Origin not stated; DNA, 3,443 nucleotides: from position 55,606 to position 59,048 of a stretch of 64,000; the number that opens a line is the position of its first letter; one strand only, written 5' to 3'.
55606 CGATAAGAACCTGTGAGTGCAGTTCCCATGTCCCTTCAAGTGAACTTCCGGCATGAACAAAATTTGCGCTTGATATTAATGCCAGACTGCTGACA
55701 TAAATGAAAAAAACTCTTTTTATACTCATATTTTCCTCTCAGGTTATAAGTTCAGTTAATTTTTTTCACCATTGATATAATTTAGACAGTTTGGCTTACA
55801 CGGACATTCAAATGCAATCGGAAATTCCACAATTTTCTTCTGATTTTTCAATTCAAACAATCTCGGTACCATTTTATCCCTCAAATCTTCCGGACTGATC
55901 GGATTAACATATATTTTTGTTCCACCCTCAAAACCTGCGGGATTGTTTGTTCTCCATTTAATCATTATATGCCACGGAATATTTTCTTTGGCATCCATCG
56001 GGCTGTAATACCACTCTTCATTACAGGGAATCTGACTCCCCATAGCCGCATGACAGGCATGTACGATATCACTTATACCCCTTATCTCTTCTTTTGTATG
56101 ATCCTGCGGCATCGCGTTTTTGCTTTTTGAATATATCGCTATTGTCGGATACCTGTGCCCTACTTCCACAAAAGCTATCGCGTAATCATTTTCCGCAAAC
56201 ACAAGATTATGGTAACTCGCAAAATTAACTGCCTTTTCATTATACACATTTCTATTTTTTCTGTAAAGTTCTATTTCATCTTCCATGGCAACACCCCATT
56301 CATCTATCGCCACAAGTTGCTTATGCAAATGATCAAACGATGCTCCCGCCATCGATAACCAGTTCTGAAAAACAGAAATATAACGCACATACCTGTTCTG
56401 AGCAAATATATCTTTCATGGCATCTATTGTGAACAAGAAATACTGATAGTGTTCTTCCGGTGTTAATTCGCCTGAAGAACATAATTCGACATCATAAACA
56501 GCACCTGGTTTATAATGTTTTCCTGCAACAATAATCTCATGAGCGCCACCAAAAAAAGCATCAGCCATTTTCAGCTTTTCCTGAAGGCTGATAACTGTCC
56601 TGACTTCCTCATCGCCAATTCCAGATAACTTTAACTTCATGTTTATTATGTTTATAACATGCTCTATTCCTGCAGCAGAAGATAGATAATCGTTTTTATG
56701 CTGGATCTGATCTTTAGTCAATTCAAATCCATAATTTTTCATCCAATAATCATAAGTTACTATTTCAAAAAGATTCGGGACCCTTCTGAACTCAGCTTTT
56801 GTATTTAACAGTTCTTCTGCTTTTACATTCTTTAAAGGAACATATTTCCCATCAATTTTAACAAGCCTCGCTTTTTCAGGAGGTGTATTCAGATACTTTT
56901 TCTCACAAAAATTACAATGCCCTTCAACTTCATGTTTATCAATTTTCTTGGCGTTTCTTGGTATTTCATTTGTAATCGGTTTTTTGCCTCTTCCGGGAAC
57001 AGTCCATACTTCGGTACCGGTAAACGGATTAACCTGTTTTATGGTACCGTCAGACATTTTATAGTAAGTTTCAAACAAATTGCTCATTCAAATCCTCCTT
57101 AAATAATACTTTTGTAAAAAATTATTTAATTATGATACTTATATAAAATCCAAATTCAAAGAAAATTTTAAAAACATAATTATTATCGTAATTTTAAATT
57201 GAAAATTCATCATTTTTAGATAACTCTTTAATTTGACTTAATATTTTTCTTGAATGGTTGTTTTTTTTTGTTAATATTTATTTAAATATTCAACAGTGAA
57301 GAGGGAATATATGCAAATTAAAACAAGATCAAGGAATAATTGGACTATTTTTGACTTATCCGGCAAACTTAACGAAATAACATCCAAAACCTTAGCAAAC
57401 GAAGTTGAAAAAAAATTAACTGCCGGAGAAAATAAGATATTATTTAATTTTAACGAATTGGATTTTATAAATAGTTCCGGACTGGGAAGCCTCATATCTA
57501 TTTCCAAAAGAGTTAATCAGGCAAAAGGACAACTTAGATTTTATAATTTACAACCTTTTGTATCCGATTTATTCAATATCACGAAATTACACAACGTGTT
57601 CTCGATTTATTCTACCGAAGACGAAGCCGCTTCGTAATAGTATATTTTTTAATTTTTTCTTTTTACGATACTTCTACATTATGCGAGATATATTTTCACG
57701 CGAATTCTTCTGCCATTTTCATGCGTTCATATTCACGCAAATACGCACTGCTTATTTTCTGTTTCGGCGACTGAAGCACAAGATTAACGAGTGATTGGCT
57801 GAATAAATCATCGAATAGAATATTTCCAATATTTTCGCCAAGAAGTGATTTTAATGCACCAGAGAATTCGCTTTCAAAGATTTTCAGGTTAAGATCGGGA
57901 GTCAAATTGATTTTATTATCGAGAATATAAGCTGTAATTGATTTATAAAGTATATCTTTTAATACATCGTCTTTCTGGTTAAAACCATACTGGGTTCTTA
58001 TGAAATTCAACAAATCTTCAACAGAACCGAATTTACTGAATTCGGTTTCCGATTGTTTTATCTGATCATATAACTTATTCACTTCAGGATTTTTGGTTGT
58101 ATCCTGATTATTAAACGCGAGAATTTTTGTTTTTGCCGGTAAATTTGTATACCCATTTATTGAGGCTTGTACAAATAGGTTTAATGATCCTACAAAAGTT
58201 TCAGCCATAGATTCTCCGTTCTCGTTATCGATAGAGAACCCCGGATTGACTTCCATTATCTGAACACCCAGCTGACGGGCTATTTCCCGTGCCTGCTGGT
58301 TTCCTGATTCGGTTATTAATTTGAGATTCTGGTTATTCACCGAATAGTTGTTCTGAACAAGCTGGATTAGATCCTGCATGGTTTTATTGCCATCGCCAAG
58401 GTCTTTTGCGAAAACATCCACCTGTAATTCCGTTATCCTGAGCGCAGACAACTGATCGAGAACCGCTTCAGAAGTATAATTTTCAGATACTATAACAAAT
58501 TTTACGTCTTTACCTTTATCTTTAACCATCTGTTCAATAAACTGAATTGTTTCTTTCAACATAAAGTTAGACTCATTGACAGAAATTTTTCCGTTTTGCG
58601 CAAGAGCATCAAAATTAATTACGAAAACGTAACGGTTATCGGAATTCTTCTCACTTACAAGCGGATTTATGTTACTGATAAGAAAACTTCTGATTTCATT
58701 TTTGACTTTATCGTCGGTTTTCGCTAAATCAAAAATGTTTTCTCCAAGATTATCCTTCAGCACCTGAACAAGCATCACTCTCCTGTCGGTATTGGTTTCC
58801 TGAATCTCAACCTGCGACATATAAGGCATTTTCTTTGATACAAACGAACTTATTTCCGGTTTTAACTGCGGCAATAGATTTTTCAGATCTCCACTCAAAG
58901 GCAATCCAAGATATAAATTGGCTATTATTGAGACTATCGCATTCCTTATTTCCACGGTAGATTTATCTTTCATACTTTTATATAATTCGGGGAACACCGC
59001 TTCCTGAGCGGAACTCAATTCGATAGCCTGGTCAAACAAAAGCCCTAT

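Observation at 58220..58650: Two giant uncharacterised proteins at opposite window edges share a paralogous module of about 150-170 aa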

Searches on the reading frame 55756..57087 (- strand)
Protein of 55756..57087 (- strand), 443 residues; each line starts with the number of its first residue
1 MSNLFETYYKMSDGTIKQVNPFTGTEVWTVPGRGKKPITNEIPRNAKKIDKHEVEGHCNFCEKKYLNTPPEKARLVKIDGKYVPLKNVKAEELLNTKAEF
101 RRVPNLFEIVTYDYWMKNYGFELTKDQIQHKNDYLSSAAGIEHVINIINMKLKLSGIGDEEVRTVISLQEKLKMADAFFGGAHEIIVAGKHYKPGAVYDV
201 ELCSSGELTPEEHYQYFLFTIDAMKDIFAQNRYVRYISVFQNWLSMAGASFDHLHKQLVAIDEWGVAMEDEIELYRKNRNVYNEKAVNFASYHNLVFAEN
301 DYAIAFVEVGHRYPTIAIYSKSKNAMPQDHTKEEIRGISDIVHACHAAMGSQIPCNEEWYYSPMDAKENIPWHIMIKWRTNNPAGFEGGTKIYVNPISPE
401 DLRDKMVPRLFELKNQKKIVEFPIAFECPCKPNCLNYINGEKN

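Call 10: find_encoding_contigs(protein=window:55756-57087:-, flank=10000, max_places=4)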
Protein window:55756-57087:- (443 aa): 8 contigs read that carry it; 4 places shown.
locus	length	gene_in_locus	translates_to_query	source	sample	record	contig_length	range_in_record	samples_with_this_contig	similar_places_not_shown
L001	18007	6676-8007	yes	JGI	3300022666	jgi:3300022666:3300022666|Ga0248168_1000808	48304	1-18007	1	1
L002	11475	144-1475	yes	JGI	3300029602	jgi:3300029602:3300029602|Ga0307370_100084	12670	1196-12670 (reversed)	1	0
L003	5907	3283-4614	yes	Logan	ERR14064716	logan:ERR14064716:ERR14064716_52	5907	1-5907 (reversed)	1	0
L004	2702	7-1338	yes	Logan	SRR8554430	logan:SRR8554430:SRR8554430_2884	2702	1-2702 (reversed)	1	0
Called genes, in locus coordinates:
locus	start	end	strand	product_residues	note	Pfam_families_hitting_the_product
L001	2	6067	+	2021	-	?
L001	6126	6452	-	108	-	PF01740:STAS, PF13466:STAS_2 (weak)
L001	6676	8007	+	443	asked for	PF16268:DUF4921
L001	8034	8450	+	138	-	-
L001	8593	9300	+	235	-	PF01128:IspD, PF12804:NTP_transf_3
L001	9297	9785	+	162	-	PF02542:YgbB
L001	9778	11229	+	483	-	PF00749:tRNA-synt_1c, PF19269:Anticodon_2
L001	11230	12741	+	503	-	PF00133:tRNA-synt_1 (faint), PF01406:tRNA-synt_1e, PF09334:tRNA-synt_1g, PF01921:tRNA-synt_1f (weak), PF09190:DALR_2, PF23493:CysS_C (weak)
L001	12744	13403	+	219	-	PF01712:dNK (weak), PF13521:AAA_28, PF02223:Thymidylate_kin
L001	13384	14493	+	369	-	PF13177:DNA_pol3_delta2, PF09115:DNApol3-delta_C (faint)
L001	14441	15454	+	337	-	-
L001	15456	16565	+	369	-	PF04468:PSP1, PF28472:PSP1_3rd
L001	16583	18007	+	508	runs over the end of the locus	PF00133:tRNA-synt_1, PF01406:tRNA-synt_1e, PF09334:tRNA-synt_1g, PF00133:tRNA-synt_1, PF19303:Anticodon_3 (weak)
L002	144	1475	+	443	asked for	PF16268:DUF4921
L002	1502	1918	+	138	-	-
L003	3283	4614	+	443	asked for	PF16268:DUF4921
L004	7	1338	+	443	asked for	PF16268:DUF4921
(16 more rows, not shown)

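Call 70: list_cluster_members(proteins=[L001:2-6064:+, L005:3-11348:+, P0009, P0010, P0014, P0002])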
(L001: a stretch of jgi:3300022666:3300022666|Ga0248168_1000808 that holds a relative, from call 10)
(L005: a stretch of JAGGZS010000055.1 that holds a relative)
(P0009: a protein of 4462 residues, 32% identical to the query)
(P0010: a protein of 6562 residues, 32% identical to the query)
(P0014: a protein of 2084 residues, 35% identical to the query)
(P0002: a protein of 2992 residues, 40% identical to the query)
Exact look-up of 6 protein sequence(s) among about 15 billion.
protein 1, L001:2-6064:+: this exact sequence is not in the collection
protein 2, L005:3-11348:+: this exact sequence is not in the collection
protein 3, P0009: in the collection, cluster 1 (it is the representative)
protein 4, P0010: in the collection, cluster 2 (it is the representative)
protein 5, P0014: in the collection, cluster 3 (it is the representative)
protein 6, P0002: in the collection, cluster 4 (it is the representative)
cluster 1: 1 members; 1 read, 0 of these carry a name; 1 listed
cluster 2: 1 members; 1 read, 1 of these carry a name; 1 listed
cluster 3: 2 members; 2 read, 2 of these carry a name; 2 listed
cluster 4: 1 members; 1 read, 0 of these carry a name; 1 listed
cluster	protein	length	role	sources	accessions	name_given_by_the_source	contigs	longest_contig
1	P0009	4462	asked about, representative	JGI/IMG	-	-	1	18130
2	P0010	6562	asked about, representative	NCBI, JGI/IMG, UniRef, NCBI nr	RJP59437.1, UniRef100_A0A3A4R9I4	MAG: hypothetical protein C4541_06135 [Candidatus Auribacter fodinae] | Glycosyltransferase 2-like domain-containing protein n=1 Tax=Candidatus Auribacter ...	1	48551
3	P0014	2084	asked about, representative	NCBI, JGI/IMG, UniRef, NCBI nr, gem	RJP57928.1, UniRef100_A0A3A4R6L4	MAG: hypothetical protein C4541_09320 [Candidatus Auribacter fodinae] | hydroxymethylpyrimidine pyrophosphatase-like HAD family hydrolase | HAD-IIB family hydrolase n=1 Tax=Candidatus Auribacter fodinae TaxID=2093366 ...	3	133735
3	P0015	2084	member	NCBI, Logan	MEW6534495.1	MAG: HAD hydrolase family protein [Candidatus Auribacterota bacterium]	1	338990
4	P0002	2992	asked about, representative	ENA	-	-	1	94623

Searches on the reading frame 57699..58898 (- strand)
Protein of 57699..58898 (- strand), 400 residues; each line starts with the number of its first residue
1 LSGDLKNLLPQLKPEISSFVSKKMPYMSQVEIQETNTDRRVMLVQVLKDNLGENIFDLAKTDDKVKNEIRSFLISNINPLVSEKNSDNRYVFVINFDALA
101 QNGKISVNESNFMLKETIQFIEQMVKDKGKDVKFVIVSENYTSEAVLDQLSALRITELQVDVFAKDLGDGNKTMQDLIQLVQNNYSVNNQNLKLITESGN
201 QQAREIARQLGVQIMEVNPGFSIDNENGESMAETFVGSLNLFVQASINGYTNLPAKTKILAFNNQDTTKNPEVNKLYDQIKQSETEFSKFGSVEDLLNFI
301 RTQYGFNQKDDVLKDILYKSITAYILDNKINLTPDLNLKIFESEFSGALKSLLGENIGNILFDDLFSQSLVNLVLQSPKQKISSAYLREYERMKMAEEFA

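Call 40: find_homologous_proteins(query=window:57699-58898:-, max_evalue=0.01)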
Query window:57699-58898:-: 4536 candidates shared short words with the query, none scored E <= 0.01.

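Call 42: find_related_loci(query=A1, collection=metagenome_contigs, flank=10000)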
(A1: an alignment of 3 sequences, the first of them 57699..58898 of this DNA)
Query A1 (400 aa) in metagenome_contigs; peptide patterns used: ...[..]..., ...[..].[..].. (x = any residue, [..] = any of these).
349 stretches matched a pattern, but none encodes a relative of the query by tblastn (E <= 1e-3).

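Call 69: search_protein_families(library=pfam, alignment_id=A1, max_evalue=10)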
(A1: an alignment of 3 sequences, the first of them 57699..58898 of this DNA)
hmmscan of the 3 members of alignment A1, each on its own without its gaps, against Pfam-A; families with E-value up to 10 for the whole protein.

A. member 1, window:57699-58898:- (400 aa): 4 families
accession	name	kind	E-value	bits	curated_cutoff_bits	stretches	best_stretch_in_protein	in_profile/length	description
PF13718.12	GNAT_acetyltr_2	-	0.068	13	24.6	1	119-208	65-152/229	GNAT acetyltransferase 2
PF18444.7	RRM_9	-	0.072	13.4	25.9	0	171-193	10-32/70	RNA recognition motif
PF25212.1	HVO_A0114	-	0.18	12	27.6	0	32-64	16-48/84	HVO_A0114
PF11987.13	IF-2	-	0.2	12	27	1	119-217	14-106/117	Translation-initiation factor 2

B. families by the number of members that match (of 3 scanned): 10 families
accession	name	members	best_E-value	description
PF05128.17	DUF697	1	0.0074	Domain of unknown function (DUF697)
PF07818.18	HCNGP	1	0.037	HCNGP-like protein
PF13718.12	GNAT_acetyltr_2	1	0.068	GNAT acetyltransferase 2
PF18444.7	RRM_9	1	0.072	RNA recognition motif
PF03690.18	MYG1_exonuc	1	0.075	Uncharacterised protein family (UPF0160)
PF15731.11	MqsA_antitoxin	1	0.099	Antitoxin component of bacterial toxin-antitoxin system, MqsA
PF12174.13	RST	1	0.13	RCD1-SRO-TAF4 (RST) plant domain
PF25212.1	HVO_A0114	1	0.18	HVO_A0114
PF11987.13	IF-2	1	0.2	Translation-initiation factor 2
PF24360.1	DUF7516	1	2.2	Domain of unknown function (DUF7516)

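Call 85: predict_structure(alignment_id=A3)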
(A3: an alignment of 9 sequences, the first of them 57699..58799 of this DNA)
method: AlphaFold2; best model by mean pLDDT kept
length: 367 residues; sequences in the alignment: 9
mean_pLDDT: 50.0   pTM: 0.39
mean pLDDT of the five models: 50.0, 47.2, 45.3, 45.0, 42.3
residues with pLDDT >= 90: 0; 70-90: 69; 50-70: 97; < 50: 201
segments of 3 or more residues with pLDDT < 50: 1-4, 42-53, 73-78, 186-261, 270-367
pLDDT, mean of each block of 10 residues (from residue 1): 49 63 58 55 39 65 67 48 63 68 81 67 62 68 83 75 71 76 49 32 29 28 27 36 42 43 51 42 45 38 33 33 30 27 27 41 36
secondary structure, 60 per line:
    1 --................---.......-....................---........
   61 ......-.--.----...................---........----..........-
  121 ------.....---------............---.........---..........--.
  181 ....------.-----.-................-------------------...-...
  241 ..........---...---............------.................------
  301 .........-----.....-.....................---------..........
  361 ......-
elements in order: H3-18 H22-28 H30-49 E56-62 H63-66 H76-94 E98-105 H110-119 E127-131 H141-152 E159-164 H168-177 E180-184 H199-214 H238-250 H260-271 H278-294 H301-309 H315-319 H321-341 H351-366

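Call 99: search_protein_families(library=ncbifam, proteins=[window:57699-58898:-], max_evalue=0.1)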
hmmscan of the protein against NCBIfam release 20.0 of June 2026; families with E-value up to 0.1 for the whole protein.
window:57699-58898:- (400 aa): 0 families
